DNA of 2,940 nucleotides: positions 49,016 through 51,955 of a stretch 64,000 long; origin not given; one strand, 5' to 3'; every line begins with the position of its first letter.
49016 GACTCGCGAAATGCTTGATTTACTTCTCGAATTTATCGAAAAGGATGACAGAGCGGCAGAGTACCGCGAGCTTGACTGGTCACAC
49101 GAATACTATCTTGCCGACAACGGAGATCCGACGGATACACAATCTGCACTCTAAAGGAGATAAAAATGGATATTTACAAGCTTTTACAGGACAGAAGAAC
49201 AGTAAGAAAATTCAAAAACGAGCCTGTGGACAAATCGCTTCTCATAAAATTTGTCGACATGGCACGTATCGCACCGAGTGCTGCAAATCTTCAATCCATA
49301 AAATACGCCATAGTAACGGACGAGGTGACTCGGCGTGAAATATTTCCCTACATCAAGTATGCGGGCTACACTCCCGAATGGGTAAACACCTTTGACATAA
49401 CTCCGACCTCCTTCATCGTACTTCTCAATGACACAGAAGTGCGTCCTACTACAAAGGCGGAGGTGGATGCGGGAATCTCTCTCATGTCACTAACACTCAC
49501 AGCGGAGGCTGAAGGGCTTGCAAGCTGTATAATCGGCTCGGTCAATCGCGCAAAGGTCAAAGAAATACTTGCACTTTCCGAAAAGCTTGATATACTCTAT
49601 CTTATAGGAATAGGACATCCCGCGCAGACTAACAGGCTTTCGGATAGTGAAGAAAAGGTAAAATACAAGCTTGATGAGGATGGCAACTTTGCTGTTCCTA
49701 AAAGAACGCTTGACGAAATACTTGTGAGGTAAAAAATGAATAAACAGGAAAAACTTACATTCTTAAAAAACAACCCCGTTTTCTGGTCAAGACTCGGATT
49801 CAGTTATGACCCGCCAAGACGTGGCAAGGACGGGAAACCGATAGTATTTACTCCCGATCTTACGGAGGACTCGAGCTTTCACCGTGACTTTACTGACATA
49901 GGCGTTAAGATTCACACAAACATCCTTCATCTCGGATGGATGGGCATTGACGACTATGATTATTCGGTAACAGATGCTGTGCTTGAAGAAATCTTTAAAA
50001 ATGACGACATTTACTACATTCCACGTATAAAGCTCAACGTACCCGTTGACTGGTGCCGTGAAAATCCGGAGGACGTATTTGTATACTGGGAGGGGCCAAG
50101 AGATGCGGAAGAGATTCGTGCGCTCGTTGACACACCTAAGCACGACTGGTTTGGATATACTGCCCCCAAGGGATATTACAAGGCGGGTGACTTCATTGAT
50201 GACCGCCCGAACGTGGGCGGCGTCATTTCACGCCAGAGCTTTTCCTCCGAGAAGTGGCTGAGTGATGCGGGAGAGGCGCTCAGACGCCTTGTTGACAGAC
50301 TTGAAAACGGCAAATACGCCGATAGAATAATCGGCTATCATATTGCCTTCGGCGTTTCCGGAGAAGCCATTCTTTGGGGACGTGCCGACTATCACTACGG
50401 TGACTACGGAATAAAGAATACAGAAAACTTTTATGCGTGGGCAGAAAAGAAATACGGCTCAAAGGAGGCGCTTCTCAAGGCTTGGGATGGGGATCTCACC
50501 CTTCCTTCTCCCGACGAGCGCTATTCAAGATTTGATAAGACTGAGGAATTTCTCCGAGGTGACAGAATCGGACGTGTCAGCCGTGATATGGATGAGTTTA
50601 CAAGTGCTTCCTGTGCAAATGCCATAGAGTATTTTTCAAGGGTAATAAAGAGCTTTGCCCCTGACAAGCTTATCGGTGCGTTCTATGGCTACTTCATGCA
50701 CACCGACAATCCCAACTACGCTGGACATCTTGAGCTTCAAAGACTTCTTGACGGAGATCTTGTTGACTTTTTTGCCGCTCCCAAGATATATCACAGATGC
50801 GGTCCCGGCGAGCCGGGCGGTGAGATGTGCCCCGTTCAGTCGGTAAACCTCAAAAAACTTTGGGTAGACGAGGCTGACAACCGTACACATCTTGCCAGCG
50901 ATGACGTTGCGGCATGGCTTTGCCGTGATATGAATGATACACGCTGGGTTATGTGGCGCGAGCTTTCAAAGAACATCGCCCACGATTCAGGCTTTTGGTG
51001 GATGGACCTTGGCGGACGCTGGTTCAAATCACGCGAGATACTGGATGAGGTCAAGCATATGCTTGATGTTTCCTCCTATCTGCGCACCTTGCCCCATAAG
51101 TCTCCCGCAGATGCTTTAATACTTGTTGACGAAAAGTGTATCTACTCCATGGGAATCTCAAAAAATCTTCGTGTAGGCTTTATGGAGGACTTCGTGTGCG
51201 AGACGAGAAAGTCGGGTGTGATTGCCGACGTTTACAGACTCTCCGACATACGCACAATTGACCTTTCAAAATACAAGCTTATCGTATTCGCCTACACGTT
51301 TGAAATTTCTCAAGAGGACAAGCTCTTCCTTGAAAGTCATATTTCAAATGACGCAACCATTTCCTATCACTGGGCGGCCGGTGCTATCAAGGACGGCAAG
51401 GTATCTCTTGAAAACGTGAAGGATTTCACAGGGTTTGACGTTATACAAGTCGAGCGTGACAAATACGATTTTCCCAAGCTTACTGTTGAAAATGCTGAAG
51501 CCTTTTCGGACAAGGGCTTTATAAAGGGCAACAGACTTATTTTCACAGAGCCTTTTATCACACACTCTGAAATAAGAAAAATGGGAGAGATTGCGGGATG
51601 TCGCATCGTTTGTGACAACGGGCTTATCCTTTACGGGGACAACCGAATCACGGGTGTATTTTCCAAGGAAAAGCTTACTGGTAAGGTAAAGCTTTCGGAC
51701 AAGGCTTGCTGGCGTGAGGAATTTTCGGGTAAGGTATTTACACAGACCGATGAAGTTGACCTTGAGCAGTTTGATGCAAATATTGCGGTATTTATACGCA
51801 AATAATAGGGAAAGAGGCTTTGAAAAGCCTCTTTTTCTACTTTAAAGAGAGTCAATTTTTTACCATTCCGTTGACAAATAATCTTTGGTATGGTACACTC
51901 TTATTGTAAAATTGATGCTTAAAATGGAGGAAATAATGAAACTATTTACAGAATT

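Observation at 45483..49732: Compact operon that could encode a complete non-phosphorylative oxidative sugar route ending in an RraA-like aldolase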

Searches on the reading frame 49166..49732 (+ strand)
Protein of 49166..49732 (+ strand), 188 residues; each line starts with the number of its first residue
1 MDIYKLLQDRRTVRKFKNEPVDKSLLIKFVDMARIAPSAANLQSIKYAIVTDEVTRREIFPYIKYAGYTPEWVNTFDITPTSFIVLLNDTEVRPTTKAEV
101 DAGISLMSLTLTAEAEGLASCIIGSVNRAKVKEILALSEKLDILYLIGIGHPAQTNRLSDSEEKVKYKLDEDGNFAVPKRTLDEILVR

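Call 3: search_protein_families(library=pfam, proteins=[window:49166-49732:+], max_evalue=0.001)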
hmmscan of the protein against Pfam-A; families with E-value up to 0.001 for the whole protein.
window:49166-49732:+ (188 aa): 2 families
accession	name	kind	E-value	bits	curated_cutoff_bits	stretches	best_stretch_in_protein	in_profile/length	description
PF00881.29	Nitroreductase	-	3.2e-24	86.4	23.5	1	8-151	2-167/167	Nitroreductase family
PF14512.11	TM1586_NiRdase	-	4.5e-10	39.9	27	0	96-157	78-138/215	Putative TM nitroreductase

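Call 4: search_protein_families(library=ncbifam, proteins=[window:49166-49732:+], max_evalue=0.001)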
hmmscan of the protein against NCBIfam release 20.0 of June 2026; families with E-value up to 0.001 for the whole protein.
window:49166-49732:+ (188 aa): 6 families
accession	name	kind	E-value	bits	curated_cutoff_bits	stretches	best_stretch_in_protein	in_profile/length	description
TIGR02476.1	BluB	equivalog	2.9e-13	49.7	150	1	3-63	9-69/205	5,6-dimethylbenzimidazole synthase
NF008033.1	PRK10765.1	equivalog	3e-11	43.2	223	1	5-156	6-164/240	oxygen-insensitive NADPH nitroreductase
NF009810.0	PRK13294.1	equivalog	1.4e-10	40.7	304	1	8-61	259-312/449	coenzyme F420-0:L-glutamate ligase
TIGR03553.1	F420_FbiB_CTERM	equivalog_domain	2.6e-09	37.1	249.55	1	7-60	3-56/194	F420 biosynthesis protein FbiB, C-terminal domain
NF003768.0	PRK05365.1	equivalog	2.6e-09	36.9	152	1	5-63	16-74/200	malonic semialdehyde reductase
TIGR03605.1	antibiot_sagB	domain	7e-05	22.4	78.4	1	100-143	121-164/173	SagB family peptide dehydrogenase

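Call 22: search_solved_structures(query=window:49166-49732:+, max_evalue=0.00001)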
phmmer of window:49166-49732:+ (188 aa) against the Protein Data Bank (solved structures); distinct sequences matched with E-value up to 0.00001: 20.
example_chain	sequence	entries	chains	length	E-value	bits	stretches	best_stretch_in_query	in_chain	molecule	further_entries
2r01_A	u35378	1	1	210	3.3e-20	75.7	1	3-187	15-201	Nitroreductase family protein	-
8cqt_A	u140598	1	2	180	1.9e-14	57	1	1-161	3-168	Putative NADH dehydrogenase/NAD(P)H nitroreductase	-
4dn2_A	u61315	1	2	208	1.5e-13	54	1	3-161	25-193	Nitroreductase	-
3g14_A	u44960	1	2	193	1.9e-13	53.7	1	1-155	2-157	Nitroreductase family protein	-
9exv_A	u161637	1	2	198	1.7e-11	47.4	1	6-155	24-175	Nitroreductase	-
4g8s_A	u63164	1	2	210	4.5e-10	42.7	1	1-158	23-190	Nitroreductase family protein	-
8uc3_A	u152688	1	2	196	8.9e-10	41.7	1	2-163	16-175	Albonoursin synthase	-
5uu6_A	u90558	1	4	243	3.4e-09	39.9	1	8-156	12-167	NADPH-flavin oxidoreductase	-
1zch_A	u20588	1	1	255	5.8e-09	39.1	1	2-156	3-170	Hypothetical oxidoreductase ycnD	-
1nox_A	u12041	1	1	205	2.6e-08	37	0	9-59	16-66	NADH OXIDASE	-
3ge5_A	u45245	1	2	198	1e-07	35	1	7-152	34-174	putative NAD(P)H:FMN oxidoreductase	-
5hdj_A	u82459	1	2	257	1.4e-07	34.6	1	6-154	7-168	NfrA1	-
1bkj_A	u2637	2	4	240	1.7e-07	34.3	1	9-156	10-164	NADPH-FLAVIN OXIDOREDUCTASE | FLAVIN REDUCTASE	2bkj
5hei_A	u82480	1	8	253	5.6e-07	32.6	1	5-154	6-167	NfrA2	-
3bem_A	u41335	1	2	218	6.5e-07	32.4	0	5-57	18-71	Putative NAD(P)H nitroreductase ydfN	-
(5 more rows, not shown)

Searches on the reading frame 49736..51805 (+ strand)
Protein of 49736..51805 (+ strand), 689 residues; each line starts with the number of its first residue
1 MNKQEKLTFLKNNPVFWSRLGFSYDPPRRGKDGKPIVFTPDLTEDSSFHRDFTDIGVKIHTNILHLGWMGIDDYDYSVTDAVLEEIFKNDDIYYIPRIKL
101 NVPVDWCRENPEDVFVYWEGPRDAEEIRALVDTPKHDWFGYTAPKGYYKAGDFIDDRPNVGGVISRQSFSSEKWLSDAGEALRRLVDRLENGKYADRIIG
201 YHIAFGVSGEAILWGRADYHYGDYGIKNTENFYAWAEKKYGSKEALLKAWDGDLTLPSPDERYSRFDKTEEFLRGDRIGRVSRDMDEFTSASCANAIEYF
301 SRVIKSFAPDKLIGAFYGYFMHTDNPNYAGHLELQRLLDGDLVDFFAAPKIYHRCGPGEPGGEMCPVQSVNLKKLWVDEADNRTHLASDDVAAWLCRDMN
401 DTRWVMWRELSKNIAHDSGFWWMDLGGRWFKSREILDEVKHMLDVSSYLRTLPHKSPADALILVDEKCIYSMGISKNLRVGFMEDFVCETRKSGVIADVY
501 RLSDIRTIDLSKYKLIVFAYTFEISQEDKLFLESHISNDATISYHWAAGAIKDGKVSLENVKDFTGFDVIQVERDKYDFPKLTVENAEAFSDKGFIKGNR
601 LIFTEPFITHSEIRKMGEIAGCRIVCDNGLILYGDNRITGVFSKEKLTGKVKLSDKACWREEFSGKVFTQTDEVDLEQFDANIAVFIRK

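Call 3: search_protein_families(library=pfam, proteins=[window:49736-51805:+], max_evalue=0.001)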
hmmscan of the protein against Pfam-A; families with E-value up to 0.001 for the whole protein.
window:49736-51805:+ (689 aa): 0 families

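Call 4: search_protein_families(library=ncbifam, proteins=[window:49736-51805:+], max_evalue=0.001)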
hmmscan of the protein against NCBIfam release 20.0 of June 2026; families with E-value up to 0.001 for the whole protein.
window:49736-51805:+ (689 aa): 0 families

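Call 12: search_solved_structures(query=window:49736-51805:+, max_evalue=0.01)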
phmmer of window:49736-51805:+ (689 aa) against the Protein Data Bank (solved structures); distinct sequences matched with E-value up to 0.01: 0.

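Call 51: search_protein_families(library=pfam, proteins=[window:49736-51802:+], max_evalue=10)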
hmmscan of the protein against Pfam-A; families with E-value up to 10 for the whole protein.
window:49736-51802:+ (689 aa): 1 family
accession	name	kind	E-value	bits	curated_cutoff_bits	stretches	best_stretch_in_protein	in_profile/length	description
PF06256.17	Nucleo_LEF-12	-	0.031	14.6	27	1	377-418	30-71/164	Nucleopolyhedrovirus LEF-12 protein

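Call 59: find_encoding_contigs(protein=window:49736-51805:+, flank=8000, max_places=4)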
Protein window:49736-51805:+ (689 aa): no gene with exactly this product is on record in the collection.

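Call 60: find_homologous_proteins(query=window:49736-51802:+, max_evalue=0.00001)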
Query window:49736-51802:+ (689 aa): 598 proteins with E <= 0.00001 among 8000 candidates; the best 120 are listed.
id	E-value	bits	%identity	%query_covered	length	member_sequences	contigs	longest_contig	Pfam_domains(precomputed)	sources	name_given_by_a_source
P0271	0.0e+0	1481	89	100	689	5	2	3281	-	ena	-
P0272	0.0e+0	1329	80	100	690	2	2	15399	-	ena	-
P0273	0.0e+0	1318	79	100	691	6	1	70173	-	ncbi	-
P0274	0.0e+0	1252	78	96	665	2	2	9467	-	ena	-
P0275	0.0e+0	1120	66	100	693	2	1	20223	-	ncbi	-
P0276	1.5e-298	1010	61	100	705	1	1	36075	-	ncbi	-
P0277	2.1e-294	996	60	100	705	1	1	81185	-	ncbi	-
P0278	2.1e-282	957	58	100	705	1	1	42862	-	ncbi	-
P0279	8.9e-275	931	57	100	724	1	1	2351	-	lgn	-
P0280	7.4e-269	912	54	100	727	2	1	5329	-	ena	-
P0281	1.2e-266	905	54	100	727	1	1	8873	-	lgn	-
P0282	3.4e-264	896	54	100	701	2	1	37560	-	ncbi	-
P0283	1.7e-263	894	54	100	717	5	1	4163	-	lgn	-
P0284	1.0e-262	892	54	100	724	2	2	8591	-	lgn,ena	-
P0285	1.8e-262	891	56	100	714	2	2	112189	-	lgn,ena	-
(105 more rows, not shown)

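Call 62: find_encoding_contigs(protein=P0273, flank=10000, max_places=2)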
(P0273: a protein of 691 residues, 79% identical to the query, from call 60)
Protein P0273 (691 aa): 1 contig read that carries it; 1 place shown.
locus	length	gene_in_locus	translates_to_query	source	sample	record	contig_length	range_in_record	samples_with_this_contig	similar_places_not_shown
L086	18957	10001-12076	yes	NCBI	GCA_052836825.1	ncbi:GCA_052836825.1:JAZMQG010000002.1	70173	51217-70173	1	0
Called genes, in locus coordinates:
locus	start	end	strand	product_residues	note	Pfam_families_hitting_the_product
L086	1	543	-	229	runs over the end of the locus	-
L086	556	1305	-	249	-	PF13580:SIS_2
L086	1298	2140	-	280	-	PF00294:PfkB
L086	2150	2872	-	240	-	PF10740:DUF2529 (faint), PF13580:SIS_2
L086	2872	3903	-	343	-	-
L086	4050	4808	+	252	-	PF00165:HTH_AraC (faint), PF12833:HTH_18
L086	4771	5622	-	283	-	PF02311:AraC_binding, PF07883:Cupin_2, PF00165:HTH_AraC (weak), PF12833:HTH_18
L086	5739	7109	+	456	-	PF02746:MR_MLE_N, PF13378:MR_MLE_C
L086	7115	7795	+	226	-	PF13483:Lactamase_B_3, PF12706:Lactamase_B_2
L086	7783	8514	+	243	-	PF00106:adh_short, PF01370:Epimerase (weak), PF13561:adh_short_C2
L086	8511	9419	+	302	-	PF03737:RraA-like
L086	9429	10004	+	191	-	PF14512:TM1586_NiRdase (faint), PF00881:Nitroreductase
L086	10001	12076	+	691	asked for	-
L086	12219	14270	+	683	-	PF01301:Glyco_hydro_35 (faint), PF02449:Glyco_hydro_42, PF08532:Glyco_hydro_42M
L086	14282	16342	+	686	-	PF02449:Glyco_hydro_42, PF08532:Glyco_hydro_42M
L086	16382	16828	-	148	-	PF14018:DUF4234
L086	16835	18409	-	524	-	PF06452:CBM9_1, PF13306:LRR_5, PF05887:Trypan_PARP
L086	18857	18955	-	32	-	?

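Call 63: find_encoding_contigs(protein=P0272, flank=10000, max_places=2)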
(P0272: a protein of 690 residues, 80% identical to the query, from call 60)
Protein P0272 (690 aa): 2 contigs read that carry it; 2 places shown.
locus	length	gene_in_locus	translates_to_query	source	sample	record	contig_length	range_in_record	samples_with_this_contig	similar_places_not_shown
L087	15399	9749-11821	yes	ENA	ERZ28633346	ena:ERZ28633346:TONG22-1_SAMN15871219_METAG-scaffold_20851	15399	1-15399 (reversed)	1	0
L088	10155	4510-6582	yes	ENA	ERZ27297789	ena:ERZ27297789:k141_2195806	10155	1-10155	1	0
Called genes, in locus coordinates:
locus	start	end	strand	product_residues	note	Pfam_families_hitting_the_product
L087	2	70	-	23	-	?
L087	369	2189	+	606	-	PF02518:HATPase_c (weak), PF13589:HATPase_c_3, PF00183:HSP90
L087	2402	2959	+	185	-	PF09515:Thia_YuaJ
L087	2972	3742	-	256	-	PF02311:AraC_binding (weak), PF07883:Cupin_2, PF12833:HTH_18, PF00165:HTH_AraC (weak)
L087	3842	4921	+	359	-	PF02836:Glyco_hydro_2_C, PF00150:Cellulase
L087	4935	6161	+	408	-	PF17128:DUF5107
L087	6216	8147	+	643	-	PF23914:TPR_CcmH_CycH (faint), PF12895:ANAPC3 (faint), PF13431:TPR_17 (faint), PF14559:TPR_19 (faint), PF00515:TPR_1 (faint), PF13174:TPR_6 (faint), PF13181:TPR_8 (faint), PF07719:TPR_2 (weak), +7 more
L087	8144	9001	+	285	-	PF01263:Aldose_epim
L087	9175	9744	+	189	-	PF14512:TM1586_NiRdase (faint), PF00881:Nitroreductase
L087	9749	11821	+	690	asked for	-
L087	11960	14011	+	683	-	PF01301:Glyco_hydro_35 (faint), PF02449:Glyco_hydro_42, PF08532:Glyco_hydro_42M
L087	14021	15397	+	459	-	?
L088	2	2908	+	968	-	?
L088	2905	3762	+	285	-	PF01263:Aldose_epim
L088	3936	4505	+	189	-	PF14512:TM1586_NiRdase (faint), PF00881:Nitroreductase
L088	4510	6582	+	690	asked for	-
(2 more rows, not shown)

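Call 76: predict_structure(alignment_id=A3)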
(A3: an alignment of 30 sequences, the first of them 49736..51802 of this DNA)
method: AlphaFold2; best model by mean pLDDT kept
length: 689 residues; sequences in the alignment: 30
mean_pLDDT: 91.0   pTM: 0.92
mean pLDDT of the five models: 91.0, 88.9, 88.3, 87.4, 86.9
residues with pLDDT >= 90: 495; 70-90: 175; 50-70: 19; < 50: 0
segments of 3 or more residues with pLDDT < 50: none
pLDDT, mean of each block of 10 residues (from residue 1): 95 93 85 88 90 94 94 94 90 94 94 94 97 87 71 80 91 97 98 96 84 75 90 97 96 92 88 90 93 95 97 87 82 92 90 86 88 91 80 87 94 94 80 94 96 95 89 89 94 96 93 94 86 93 85 74 91 90 93 95 96 97 95 96 95 96 96 96 96
secondary structure, 60 per line:
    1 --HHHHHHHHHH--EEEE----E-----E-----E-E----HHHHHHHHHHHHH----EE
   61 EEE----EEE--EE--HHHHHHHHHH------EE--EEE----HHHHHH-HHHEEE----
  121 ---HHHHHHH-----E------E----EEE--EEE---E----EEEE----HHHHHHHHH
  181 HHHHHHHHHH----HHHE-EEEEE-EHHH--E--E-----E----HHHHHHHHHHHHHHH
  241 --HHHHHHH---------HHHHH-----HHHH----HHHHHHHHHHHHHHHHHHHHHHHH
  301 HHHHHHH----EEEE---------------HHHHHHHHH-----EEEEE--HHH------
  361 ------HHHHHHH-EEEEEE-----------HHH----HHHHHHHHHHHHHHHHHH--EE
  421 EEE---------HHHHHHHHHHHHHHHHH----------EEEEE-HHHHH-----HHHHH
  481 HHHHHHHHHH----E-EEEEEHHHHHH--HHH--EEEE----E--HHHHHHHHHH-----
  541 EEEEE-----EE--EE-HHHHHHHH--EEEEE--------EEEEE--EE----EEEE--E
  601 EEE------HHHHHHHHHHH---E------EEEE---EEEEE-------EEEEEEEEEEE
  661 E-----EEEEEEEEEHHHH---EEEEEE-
elements in order: H3-12 E15-18 H42-54 E59-63 E68-70 H77-86 E97-99 H104-109 E114-116 H124-130 E148-150 E153-155 E164-167 H172-190 E200-204 H226-240 H243-249 H259-263 H269-272 H277-307 E312-315 H331-339 E345-349 H367-373 E375-380 H399-416 E419-423 H433-449 E460-464 H466-470 H476-490 E497-501 H502-507 E515-518 H526-535 E541-545 H558-565 E568-572 E581-585 E594-597 E600-603 H610-620 E631-634 E638-642 E650-661 E667-675 H676-679 E683-688

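Call 80: fold_search(model_id=the predicted structure, library=pdb)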
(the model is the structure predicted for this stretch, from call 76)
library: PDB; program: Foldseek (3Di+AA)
matches with E <= 10: 1439; with E <= 0.001: 233
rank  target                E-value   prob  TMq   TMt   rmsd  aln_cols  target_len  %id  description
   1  3tts_A                9.2e-22  1.00  0.62  0.64   6.9       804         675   13  Crystal structure of beta-galactosidase from Bacillus circulans sp. alkalophilus (released 2012-03-21)
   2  6y2k                  3.7e-20  1.00  0.61  0.63   6.4       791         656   11  Crystal structure of beta-galactosidase from the psychrophilic Marinomonas ef1 (released 2020-05-20)
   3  4uzs_B                1.2e-19  1.00  0.58  0.59   7.6       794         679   12  Crystal structure of Bifidobacterium bifidum beta-galactosidase (released 2015-09-30)
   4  5dfa_A                1.5e-19  1.00  0.59  0.59   7.3       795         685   12  3D structure of the E323A catalytic mutant of Gan42B, a GH42 beta-galactosidase from G. stearothermophilus (released 2015-12-09)
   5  4uzs_C                1.9e-19  1.00  0.58  0.59   7.2       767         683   11  Crystal structure of Bifidobacterium bifidum beta-galactosidase (released 2015-09-30)
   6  5e9a_B                3.1e-19  1.00  0.61  0.62   6.9       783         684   12  Crystal structure analysis of the cold-adamped beta-galactosidase from Rahnella sp. R3 (released 2016-10-26)
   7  1kwg                  3.7e-19  1.00  0.59  0.63   6.2       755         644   13  Crystal structure of Thermus thermophilus A4 beta-galactosidase (released 2002-09-18)
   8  5e9a_A                4.7e-19  1.00  0.56  0.57   8.6       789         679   12  Crystal structure analysis of the cold-adamped beta-galactosidase from Rahnella sp. R3 (released 2016-10-26)
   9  4oif_B                5.2e-19  1.00  0.60  0.61   7.0       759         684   12  3D structure of Gan42B, a GH42 beta-galactosidase from G. (released 2015-02-04)
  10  5dfa_B                5.5e-19  1.00  0.59  0.60   7.3       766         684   12  3D structure of the E323A catalytic mutant of Gan42B, a GH42 beta-galactosidase from G. stearothermophilus (released 2015-12-09)
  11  4ucf_B                6.5e-19  1.00  0.59  0.59   7.5       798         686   12  Crystal structure of Bifidobacterium bifidum beta-galactosidase in complex with alpha-galactose (released 2016-01-20)
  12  6lvw                  6.9e-19  1.00  0.57  0.58   7.1       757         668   13  Polyextremophilic Beta-galactosidase from the Antarctic haloarchaeon Halorubrum lacusprofundi (released 2020-10-28)
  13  4uoz_A                7.7e-19  1.00  0.60  0.60   7.2       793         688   12  beta-(1,6)-galactosidase from Bifidobacterium animalis subsp. lactis Bl-04 nucleophile mutant E324A in complex with ga (released 2014-10-15)
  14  8ibs_A                9.6e-19  1.00  0.61  0.61   6.9       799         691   10  Crystal structure of GH42 beta-galactosidase BiBga42A from Bifidobacterium longum subspecies infantis E160A/E318A muta (released 2023-06-07)
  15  4uzs_A                1.0e-18  1.00  0.60  0.60   7.3       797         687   12  Crystal structure of Bifidobacterium bifidum beta-galactosidase (released 2015-09-30)
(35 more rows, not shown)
